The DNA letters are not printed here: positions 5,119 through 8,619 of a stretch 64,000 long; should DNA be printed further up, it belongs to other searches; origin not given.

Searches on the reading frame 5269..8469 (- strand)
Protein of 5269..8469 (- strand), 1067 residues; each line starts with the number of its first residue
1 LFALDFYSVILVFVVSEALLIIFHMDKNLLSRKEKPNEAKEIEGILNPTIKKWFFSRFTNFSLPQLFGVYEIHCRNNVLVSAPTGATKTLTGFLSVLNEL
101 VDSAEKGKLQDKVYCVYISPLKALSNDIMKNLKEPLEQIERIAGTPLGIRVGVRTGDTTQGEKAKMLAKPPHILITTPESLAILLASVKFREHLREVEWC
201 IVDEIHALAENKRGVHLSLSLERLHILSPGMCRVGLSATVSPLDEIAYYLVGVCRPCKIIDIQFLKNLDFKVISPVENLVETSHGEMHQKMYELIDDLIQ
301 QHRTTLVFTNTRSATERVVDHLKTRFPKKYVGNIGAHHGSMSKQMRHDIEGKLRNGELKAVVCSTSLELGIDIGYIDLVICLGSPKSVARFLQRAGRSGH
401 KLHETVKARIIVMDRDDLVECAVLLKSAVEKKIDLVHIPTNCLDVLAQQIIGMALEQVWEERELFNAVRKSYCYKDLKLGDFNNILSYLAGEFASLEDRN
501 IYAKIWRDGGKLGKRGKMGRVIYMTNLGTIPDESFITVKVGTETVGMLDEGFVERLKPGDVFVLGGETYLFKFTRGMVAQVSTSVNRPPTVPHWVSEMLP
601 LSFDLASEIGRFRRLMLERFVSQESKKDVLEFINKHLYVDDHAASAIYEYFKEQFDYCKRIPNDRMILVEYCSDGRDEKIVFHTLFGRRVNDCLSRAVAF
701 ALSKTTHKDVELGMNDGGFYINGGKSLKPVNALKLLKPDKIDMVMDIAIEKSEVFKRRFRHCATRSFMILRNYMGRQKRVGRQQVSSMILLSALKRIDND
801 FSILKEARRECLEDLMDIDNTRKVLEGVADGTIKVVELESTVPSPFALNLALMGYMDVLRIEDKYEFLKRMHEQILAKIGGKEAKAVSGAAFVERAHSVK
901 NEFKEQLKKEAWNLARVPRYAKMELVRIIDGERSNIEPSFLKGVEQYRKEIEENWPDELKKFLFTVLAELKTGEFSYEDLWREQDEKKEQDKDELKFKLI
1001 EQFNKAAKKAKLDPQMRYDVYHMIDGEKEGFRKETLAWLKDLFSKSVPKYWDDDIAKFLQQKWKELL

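Call 55: search_protein_families(library=pfam, proteins=[window:5269-8469:-], max_evalue=0.01)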
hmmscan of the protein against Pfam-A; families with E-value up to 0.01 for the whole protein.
window:5269-8469:- (1067 aa): 6 families
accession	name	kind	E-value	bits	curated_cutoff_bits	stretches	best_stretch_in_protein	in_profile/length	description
PF08494.16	DEAD_assoc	-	2.3e-56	191.1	23.5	1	661-847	1-191/191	DEAD/H associated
PF19306.5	WH_Lhr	-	4.1e-32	111.3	27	1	430-588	5-165/168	Large helicase-related protein, winged helix domain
PF00270.35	DEAD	-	4.8e-28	98.4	26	1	74-243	13-164/167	DEAD/DEAH box helicase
PF00271.37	Helicase_C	-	1.2e-18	67.8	23.5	1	293-399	4-107/110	Helicase conserved C-terminal domain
PF04851.21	ResIII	-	3.3e-06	27.5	22.5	1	74-240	22-162/164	Type III restriction enzyme, res subunit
PF22590.2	Cas3-like_C_2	-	0.0013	19.5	27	1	302-398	2-101/106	CRISPR-associated nuclease/helicase Cas3, C-terminal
